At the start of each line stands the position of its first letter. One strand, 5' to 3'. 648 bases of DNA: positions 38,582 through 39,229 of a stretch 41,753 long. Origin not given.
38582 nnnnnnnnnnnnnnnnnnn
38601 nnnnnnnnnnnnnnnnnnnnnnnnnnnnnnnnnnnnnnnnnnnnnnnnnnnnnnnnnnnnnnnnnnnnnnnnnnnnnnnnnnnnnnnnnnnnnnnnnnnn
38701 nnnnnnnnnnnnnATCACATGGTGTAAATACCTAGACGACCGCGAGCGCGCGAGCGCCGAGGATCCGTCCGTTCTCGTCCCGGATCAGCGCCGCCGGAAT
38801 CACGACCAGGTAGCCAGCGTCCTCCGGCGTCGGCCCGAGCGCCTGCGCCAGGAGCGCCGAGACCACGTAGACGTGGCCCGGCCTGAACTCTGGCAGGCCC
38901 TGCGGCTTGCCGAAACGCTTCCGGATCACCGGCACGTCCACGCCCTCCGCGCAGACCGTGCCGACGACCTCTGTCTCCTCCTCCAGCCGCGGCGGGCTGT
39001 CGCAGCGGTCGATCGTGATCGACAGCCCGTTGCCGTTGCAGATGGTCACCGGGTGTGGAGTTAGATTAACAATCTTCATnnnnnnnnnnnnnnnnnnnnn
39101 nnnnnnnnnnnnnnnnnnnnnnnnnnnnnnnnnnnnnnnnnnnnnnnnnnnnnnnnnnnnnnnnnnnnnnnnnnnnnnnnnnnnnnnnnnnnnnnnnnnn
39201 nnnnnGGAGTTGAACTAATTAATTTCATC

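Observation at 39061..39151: Each array unit is a copy of the translation initiation region of the downstream gene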

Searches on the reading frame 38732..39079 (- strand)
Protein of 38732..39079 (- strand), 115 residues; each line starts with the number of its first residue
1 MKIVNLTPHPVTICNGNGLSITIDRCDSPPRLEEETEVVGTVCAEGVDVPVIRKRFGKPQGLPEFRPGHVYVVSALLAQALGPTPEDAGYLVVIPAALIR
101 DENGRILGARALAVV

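Call 9: search_protein_families(library=pfam, max_evalue=0.01, proteins=[window:38732-39079:-])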
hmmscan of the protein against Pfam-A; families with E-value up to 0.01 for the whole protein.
window:38732-39079:- (115 aa): 0 families

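Call 10: search_protein_families(library=phrogs, max_evalue=0.01, proteins=[window:38732-39079:-])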
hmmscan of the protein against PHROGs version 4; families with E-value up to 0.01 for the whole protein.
window:38732-39079:- (115 aa): 2 families
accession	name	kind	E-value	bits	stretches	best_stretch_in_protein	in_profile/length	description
phrog_30542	-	unknown function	1e-17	65.3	1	2-113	128-235/237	-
phrog_21731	-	unknown function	8.5e-14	52.3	1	1-112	96-205/329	-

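Call 13: find_related_loci(query=window:38732-39079:-, collection=viral_contigs, flank=4000)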
Query window:38732-39079:- (115 aa) in viral_contigs; peptide patterns used: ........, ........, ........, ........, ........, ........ (x = any residue, [..] = any of these).
40 stretches matched a pattern; 15 encode a relative of the query (tblastn E <= 1e-3); 15 distinct loci.
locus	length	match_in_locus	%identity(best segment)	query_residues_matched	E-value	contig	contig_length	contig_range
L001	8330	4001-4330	45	1-113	5e-20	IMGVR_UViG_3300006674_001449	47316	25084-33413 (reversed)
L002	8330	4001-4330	43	1-113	2e-19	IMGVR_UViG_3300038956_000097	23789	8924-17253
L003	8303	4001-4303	41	1-113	4e-17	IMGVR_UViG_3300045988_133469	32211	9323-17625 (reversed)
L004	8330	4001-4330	41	1-115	5e-22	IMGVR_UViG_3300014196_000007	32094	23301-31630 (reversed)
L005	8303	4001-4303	41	1-113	4e-17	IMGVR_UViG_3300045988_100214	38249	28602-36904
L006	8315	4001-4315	36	1-113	3e-15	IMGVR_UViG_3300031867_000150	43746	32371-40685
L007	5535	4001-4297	37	1-113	1e-14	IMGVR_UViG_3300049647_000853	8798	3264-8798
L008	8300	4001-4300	37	1-113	1e-14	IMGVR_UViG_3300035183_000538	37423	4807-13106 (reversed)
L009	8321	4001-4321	32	1-115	6e-13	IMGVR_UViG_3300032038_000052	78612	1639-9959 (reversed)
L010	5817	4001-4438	33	1-115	1e-12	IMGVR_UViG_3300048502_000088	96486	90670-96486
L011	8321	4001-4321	43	1-113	2e-19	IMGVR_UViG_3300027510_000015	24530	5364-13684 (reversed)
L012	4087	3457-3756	36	1-112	3e-12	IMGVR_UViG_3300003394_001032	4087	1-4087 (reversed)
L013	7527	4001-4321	36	1-112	2e-11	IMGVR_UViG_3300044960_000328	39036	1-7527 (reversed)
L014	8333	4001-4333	38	1-107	4e-10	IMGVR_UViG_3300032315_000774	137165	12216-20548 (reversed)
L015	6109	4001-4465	30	1-113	6e-10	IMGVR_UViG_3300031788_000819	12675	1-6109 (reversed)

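Call 14: find_homologous_proteins(query=window:38732-39079:-)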
Query window:38732-39079:- (115 aa): 36 proteins with E <= 0.001 among 60 candidates.
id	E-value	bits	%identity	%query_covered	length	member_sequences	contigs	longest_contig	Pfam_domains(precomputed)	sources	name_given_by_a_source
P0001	1.0e-69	250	100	100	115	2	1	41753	-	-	-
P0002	3.7e-16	77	44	100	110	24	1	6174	-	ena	-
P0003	9.0e-16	76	43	100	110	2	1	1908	-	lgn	-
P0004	7.4e-15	73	44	98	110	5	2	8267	-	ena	-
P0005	9.9e-15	72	43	100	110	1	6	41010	-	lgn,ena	-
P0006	1.0e-14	72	43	100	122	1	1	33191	-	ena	-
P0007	1.0e-14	72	43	98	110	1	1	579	-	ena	-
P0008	1.2e-14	72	45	100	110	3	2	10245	-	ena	-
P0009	1.7e-14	72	44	100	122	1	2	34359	-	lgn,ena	-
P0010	1.9e-14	71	43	98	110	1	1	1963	-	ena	-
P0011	2.4e-14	71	44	100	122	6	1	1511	-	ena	-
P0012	2.7e-14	71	43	98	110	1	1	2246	-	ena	-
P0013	2.9e-14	71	42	99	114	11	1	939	-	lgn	-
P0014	3.3e-14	71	44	100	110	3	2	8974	-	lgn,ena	-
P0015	4.6e-14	70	47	98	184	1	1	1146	-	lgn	-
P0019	6.7e-14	70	42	98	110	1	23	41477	-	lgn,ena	-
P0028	4.3e-12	64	42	100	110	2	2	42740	-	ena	-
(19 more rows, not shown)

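Call 16: find_encoding_contigs(protein=P0019, flank=5000, max_places=3)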
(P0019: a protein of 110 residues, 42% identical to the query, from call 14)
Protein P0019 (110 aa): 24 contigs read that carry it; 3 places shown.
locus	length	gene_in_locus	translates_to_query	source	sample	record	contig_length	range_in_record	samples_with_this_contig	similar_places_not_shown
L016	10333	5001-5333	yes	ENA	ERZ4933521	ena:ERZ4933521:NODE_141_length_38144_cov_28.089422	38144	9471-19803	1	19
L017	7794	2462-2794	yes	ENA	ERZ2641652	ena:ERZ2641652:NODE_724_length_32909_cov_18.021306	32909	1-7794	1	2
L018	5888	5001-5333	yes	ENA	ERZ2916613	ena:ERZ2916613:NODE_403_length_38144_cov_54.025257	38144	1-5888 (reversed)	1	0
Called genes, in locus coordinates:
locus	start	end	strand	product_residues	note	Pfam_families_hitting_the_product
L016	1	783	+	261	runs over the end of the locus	-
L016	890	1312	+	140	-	-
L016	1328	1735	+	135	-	-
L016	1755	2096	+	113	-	-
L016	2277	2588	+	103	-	-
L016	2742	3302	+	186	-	-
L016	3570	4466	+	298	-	-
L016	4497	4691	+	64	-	-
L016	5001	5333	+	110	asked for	-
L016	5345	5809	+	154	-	PF01381:HTH_3, PF13560:HTH_31 (weak)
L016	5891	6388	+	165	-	-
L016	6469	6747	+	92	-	-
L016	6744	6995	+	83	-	-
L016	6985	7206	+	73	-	-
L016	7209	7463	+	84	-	-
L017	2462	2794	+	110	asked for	-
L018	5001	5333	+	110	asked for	-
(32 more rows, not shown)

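Call 17: find_encoding_contigs(protein=P0028, flank=5000, max_places=3)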
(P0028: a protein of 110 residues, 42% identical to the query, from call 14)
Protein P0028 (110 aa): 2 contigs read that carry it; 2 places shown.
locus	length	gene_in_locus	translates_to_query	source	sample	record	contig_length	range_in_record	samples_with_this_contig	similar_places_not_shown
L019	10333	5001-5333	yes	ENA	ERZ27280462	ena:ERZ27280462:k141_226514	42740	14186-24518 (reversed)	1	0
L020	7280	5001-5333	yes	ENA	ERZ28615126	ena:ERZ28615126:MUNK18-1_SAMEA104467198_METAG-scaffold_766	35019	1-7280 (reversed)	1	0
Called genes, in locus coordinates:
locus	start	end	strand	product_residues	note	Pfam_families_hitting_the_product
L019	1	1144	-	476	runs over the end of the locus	PF01471:PG_binding_1, PF09374:PG_binding_3 (faint)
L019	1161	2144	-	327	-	PF07902:Gp58 (weak)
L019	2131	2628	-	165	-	-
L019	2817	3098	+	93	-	-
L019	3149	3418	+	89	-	-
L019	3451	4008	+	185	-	-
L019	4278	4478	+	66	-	-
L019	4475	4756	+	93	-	-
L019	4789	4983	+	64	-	-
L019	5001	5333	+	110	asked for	-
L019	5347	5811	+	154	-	PF01381:HTH_3, PF13443:HTH_26 (weak), PF13560:HTH_31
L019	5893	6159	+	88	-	-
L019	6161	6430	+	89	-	-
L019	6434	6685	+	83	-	-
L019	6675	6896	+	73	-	-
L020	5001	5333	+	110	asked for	-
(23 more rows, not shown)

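Call 28: search_dna_similar(query=window:38732-39079:-, collection=phages, mode=protein, max_evalue=0.001, max_rows=30)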
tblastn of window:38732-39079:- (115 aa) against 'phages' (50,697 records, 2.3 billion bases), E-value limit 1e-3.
Records with a match: 12; places in all: 12; records where one place covers at least 80% of the query: 11.
Best place of each record, by identity: <60% 12.
By first word of the organism name: Paenibacillus 4; Bacillus 4; Thermobifida 2; Altiarchaeum 1; Caudoviricetes 1.
By host as written in the record: Paenibacillus larvae 4; Thermobifida fusca NTU22 2; Bacillus sp. MGK1 2; Bacillus sp. MGK1/ERV9 2; - 1; Methanofastidiosa 1.
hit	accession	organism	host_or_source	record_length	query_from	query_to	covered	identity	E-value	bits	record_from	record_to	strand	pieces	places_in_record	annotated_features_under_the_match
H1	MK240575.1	Thermobifida phage P318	Thermobifida fusca NTU22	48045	1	115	100%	36.4%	7e-5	46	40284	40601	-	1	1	hypothetical protein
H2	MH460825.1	Paenibacillus phage Scottie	Paenibacillus larvae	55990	1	115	100%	35.7%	6e-11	63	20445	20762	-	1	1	hypothetical protein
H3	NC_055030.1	Paenibacillus phage Scottie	Paenibacillus larvae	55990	1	115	100%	35.7%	6e-11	63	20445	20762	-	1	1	hypothetical protein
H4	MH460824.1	Paenibacillus phage Unity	Paenibacillus larvae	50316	1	115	100%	35.3%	4e-9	58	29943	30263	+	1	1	hypothetical protein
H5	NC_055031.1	Paenibacillus phage Unity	Paenibacillus larvae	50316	1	115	100%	35.3%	4e-9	58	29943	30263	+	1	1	hypothetical protein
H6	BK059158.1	Altiarchaeum virus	-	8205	1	114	99%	35.1%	3e-9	58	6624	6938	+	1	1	hp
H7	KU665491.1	Bacillus phage Mgbh1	Bacillus sp. MGK1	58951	1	112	97%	34.5%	2e-9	59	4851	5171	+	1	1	hypothetical protein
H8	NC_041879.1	Bacillus phage Mgbh1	Bacillus sp. MGK1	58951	1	112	97%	34.5%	2e-9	59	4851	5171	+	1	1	hypothetical protein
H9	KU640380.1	Bacillus phage Shbh1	Bacillus sp. MGK1/ERV9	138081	2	114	98%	32.5%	6e-9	57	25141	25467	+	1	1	hypothetical protein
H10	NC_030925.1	Bacillus phage Shbh1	Bacillus sp. MGK1/ERV9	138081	2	114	98%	32.5%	6e-9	57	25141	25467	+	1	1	hypothetical protein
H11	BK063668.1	Caudoviricetes sp. vir521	Methanofastidiosa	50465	3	114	97%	28.1%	3e-4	44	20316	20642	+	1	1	hypothetical protein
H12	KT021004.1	Thermobifida phage P1312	Thermobifida fusca NTU22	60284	1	79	69%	33.8%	6e-5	46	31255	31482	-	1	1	hypothetical protein (x2)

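Call 47: search_solved_structures(query=A3, max_evalue=1)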
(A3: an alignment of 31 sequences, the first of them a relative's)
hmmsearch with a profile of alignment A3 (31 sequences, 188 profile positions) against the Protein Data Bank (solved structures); distinct sequences matched with E-value up to 1: 3.
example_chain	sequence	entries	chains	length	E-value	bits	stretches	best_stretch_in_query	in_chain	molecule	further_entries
9r7b_A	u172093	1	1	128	1.1e-27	100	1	71-183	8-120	Crn4b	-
9sma_A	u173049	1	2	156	7.1e-19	71.4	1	69-180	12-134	Crn4a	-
9qs9_A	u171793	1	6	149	8.7e-17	64.5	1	72-180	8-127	Crn4 H15A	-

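Call 54: get_annotated_region(hit=H1, flank=3000)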
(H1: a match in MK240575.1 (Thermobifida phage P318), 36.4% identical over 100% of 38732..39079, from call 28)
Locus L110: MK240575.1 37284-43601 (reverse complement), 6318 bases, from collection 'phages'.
description: Thermobifida phage P318, complete genome.
organism: Thermobifida phage P318 (NCBI taxid 2500138)
taxonomy: Viruses; Duplodnaviria; Heunggongvirae; Uroviricota; Caudoviricetes
host: Thermobifida fusca NTU22; source: -; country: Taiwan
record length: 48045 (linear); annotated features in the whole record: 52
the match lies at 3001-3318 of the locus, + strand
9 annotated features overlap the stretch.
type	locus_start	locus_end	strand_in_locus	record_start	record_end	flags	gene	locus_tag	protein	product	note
CDS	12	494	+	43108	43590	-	-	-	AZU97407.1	hypothetical protein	orf47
CDS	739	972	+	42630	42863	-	-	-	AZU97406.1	peptidoglycan editing factor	orf46; peptidoglycan editing factor PgeF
CDS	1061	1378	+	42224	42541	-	-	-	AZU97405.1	MerR family transcriptional regulator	orf45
CDS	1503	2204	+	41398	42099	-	-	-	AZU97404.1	recombinase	orf44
CDS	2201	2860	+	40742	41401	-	-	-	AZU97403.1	hypothetical protein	orf43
CDS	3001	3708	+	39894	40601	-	-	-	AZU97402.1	hypothetical protein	orf42; hypothetical protein similar to phage P1312 orf 051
CDS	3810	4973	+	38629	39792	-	-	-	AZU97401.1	hypothetical protein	orf41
CDS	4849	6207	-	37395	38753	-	-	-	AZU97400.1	putative methyltransferase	orf40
CDS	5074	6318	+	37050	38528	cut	-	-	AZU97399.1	DUF3987 domain-containing protein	orf39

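Call 55: get_annotated_region(hit=H12, flank=3000)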
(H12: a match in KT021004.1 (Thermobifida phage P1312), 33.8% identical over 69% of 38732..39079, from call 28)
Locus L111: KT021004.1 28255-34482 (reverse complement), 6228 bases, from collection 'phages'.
description: Thermobifida phage P1312, complete genome.
organism: Thermobifida phage P1312 (NCBI taxid 1661715)
taxonomy: Viruses; Duplodnaviria; Heunggongvirae; Uroviricota; Caudoviricetes
host: Thermobifida fusca NTU22; source: compost; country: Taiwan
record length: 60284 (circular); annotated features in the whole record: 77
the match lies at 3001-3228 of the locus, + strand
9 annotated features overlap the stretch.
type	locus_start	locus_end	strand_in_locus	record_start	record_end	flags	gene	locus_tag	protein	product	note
CDS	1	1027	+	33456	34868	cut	-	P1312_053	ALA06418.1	replicative DNA helicase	-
CDS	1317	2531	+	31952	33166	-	-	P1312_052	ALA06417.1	transcriptional regulator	Helix-turn-helix XRE-family like proteins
CDS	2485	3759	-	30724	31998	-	-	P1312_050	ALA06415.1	hypothetical protein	-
CDS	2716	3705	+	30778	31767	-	-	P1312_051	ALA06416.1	hypothetical protein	similar to WP_037974524 Synergistes jonesii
CDS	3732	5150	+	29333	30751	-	-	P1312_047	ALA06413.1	hypothetical protein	similar to ADJ28745 Nitrosococcus watsonii C-113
CDS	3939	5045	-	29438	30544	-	-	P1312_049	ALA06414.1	transposase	IS605 orfB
CDS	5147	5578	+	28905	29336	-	-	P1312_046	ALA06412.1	hypothetical protein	-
CDS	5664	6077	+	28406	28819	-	-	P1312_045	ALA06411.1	hypothetical protein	-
CDS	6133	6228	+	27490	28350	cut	-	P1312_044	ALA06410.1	transcriptional regulator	helix-turn-helix family protein; similar to WP_018223844 of Salinispora pacifica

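Call 56: predict_structure(alignment_id=A3)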
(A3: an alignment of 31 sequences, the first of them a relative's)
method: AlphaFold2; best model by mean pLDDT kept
length: 115 residues; sequences in the alignment: 31
mean_pLDDT: 94.7   pTM: 0.81
mean pLDDT of the five models: 94.7, 93.7, 93.5, 91.9, 74.8
residues with pLDDT >= 90: 107; 70-90: 8; 50-70: 0; < 50: 0
segments of 3 or more residues with pLDDT < 50: none
pLDDT, mean of each block of 10 residues (from residue 1): 94 92 92 96 97 96 96 96 94 96 94 94
secondary structure, 60 per line:
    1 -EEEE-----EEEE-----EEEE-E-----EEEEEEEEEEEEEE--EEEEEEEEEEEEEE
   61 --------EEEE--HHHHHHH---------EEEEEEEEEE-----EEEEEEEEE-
elements in order: E2-5 E11-14 E20-23 E31-44 E47-60 E69-72 H75-81 E91-100 E106-114

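Call 60: fold_search(model_id=the predicted structure, library=pdb)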
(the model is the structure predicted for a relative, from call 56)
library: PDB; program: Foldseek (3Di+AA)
matches with E <= 10: 100; with E <= 0.001: 7
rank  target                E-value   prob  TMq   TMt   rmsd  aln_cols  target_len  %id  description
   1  9sma_B                1.7e-08  1.00  0.68  0.62   4.9       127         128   31  Structure and mechanism of the broad spectrum CRISPR-associated ring nuclease Crn4 (released 2025-12-03)
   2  9sma_A                2.5e-08  1.00  0.68  0.64   4.5       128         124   31  Structure and mechanism of the broad spectrum CRISPR-associated ring nuclease Crn4 (released 2025-12-03)
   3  9r7b                  2.7e-08  1.00  0.71  0.72   4.1       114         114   32  Structure and mechanism of the broad spectrum CRISPR-associated ring nuclease Crn4 (released 2025-12-03)
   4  9qs9_D                7.6e-08  1.00  0.74  0.69   2.9       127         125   31  Structure and mechanism of the broad spectrum CRISPR-associated ring nuclease Crn4 (released 2025-12-03)
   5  9qs9_A                9.2e-08  1.00  0.73  0.69   3.0       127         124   31  Structure and mechanism of the broad spectrum CRISPR-associated ring nuclease Crn4 (released 2025-12-03)
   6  9qs9_C                2.1e-07  1.00  0.73  0.68   3.0       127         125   31  Structure and mechanism of the broad spectrum CRISPR-associated ring nuclease Crn4 (released 2025-12-03)
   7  9qs9_B                3.2e-07  1.00  0.74  0.70   3.0       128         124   30  Structure and mechanism of the broad spectrum CRISPR-associated ring nuclease Crn4 (released 2025-12-03)
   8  6b6i_H                1.4e+00  0.10  0.13  0.09  11.9        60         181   13  2.4A resolution structure of human Norovirus GII.4 protease (released 2018-10-03)
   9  9dey_D                1.5e+00  0.04  0.14  0.11  15.6       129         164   14  Human norovirus GII.4 Sydney protease (released 2025-02-19)
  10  8u1v_C                1.8e+00  0.05  0.17  0.12  15.4       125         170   18  Structure of Norovirus (Hu/GII.4/Sydney/NSW0514/2012/AU) protease in the ligand-free state (released 2024-01-31)
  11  6nir_A                2.1e+00  0.04  0.16  0.12  16.0       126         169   16  Crystal structure of a GII.4 norovirus HOV protease (released 2019-01-23)
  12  4fdk_A                2.3e+00  0.41  0.20  0.13   6.3        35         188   20  F78L Tt H-NOX (released 2013-08-28)
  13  6xyj_AAA              2.4e+00  0.06  0.13  0.18  12.6        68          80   16  Hfq from E.coli with inserted long loop L4 sequence (released 2021-02-10)
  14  4x2y_B                2.7e+00  0.03  0.17  0.12  16.3       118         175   12  Crystal structure of a chimeric Murine Norovirus NS6 protease (inactive C139A mutant) in which the P4-P4 prime residue (released 2015-02-18)
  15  9daj                  2.9e+00  0.04  0.17  0.13  15.3       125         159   16  Human norovirus GII.4 Sydney protease in complex with rupintrivir (released 2025-02-19)
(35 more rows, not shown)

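Call 84: search_protein_families(library=padloc, max_evalue=0.01, proteins=[window:38732-39079:-])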
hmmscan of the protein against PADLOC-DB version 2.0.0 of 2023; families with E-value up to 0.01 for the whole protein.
window:38732-39079:- (115 aa): 3 families
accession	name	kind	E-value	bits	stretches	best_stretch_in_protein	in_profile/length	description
PDLC01138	Unk_01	-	3e-17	61.2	1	1-114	1-100/103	"Unknown small protein, sometimes fused to CARF"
PDLC01060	C3a69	-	8.1e-09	33.8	1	1-114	1-90/102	Unknown function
PDLC01139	Unk_01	-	1.4e-08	33.3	1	55-114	24-78/86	"Unknown small protein, sometimes fused to CARF"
